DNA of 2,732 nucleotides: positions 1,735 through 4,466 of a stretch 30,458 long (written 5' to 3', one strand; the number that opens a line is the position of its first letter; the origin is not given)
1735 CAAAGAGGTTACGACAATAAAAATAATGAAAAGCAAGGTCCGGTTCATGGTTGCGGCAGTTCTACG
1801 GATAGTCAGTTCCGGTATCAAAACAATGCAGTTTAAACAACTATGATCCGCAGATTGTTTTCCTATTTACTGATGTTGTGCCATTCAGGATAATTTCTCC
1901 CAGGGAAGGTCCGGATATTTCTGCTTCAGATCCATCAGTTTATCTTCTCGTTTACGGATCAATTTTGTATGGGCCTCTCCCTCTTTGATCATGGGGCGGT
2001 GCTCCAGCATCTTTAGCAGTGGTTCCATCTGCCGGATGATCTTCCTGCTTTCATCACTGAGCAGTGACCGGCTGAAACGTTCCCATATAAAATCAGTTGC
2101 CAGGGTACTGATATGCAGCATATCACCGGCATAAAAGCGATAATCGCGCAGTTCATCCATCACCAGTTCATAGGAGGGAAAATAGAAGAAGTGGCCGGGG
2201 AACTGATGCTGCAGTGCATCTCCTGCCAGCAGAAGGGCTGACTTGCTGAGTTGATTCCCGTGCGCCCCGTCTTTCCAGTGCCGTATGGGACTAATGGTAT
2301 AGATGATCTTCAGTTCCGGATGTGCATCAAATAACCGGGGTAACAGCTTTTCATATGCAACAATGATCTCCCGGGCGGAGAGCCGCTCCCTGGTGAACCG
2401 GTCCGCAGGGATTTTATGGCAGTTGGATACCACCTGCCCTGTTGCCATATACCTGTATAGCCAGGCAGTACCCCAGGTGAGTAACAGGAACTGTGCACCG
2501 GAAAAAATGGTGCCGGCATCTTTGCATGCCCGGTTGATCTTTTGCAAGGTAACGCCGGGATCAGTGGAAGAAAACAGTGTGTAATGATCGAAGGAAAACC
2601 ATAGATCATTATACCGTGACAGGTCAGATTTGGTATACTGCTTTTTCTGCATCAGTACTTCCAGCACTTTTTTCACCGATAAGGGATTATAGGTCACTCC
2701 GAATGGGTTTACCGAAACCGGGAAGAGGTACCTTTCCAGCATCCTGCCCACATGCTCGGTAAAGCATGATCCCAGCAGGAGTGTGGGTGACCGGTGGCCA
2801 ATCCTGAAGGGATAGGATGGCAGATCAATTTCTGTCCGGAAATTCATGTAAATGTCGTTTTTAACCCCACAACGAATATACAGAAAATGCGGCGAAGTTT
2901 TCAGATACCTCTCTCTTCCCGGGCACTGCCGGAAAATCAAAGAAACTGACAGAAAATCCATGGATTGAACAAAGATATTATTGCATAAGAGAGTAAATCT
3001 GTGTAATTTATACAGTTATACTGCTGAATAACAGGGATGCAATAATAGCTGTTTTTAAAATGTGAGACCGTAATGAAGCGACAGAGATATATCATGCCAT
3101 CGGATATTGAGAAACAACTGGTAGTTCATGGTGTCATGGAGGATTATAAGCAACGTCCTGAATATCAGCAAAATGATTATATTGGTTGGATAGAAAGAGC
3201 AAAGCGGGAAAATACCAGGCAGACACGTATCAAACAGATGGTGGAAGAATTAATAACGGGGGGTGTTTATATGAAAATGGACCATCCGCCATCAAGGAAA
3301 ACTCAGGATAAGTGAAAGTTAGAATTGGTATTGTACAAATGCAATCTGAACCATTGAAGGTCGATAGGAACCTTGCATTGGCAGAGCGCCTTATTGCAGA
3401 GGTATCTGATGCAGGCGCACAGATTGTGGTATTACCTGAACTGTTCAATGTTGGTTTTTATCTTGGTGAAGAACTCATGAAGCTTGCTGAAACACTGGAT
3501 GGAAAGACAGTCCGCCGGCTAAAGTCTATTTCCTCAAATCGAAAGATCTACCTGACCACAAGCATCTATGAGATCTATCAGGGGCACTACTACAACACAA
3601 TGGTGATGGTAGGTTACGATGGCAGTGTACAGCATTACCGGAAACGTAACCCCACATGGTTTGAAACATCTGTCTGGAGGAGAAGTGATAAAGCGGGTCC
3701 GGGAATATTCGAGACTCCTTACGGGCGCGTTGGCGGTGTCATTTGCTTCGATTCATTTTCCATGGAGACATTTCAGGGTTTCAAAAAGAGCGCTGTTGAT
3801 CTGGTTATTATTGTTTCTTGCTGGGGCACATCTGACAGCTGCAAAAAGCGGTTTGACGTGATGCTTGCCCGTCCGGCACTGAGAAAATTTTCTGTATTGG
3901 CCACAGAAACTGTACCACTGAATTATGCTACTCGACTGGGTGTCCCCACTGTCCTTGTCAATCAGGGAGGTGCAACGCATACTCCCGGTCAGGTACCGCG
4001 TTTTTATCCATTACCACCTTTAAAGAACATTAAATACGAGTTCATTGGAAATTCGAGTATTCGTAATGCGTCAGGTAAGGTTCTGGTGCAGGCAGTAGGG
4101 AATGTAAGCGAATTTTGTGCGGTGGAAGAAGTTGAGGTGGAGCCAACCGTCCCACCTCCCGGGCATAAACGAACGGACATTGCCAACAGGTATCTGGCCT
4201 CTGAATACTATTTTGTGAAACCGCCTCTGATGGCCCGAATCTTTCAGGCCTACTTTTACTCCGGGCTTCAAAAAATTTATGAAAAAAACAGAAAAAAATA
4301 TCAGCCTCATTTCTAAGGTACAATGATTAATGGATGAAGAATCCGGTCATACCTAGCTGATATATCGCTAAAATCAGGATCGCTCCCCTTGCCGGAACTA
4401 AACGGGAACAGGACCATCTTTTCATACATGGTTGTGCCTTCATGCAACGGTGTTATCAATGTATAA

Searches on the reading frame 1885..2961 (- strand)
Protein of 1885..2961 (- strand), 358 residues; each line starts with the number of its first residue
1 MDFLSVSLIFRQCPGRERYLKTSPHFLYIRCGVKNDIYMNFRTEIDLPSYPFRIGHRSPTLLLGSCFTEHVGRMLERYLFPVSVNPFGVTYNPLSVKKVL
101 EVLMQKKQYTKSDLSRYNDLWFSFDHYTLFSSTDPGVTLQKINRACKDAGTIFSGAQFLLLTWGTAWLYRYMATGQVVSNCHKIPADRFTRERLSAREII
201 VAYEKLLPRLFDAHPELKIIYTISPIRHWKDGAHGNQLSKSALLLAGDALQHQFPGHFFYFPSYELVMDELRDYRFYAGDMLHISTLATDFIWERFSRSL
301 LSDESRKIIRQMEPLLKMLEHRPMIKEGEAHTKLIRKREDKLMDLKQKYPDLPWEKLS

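Call 7: search_protein_families(library=pfam, proteins=[window:1885-2961:-])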
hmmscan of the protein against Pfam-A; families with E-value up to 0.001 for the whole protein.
window:1885-2961:- (358 aa): 1 family
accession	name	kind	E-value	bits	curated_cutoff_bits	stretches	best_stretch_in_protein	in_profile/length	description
PF08885.17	GSCFA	-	2.9e-84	282.9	25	1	61-296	3-237/237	GSCFA family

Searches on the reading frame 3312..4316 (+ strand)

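Call 7: search_protein_families(library=pfam, proteins=[window:3312-4316:+])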
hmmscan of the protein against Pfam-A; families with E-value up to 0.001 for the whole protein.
window:3312-4316:+ (334 aa): 1 family
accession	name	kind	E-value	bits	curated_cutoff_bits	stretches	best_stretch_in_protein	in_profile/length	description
PF00795.27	CN_hydrolase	-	3.4e-30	105.7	23.2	1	4-264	1-236/256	Carbon-nitrogen hydrolase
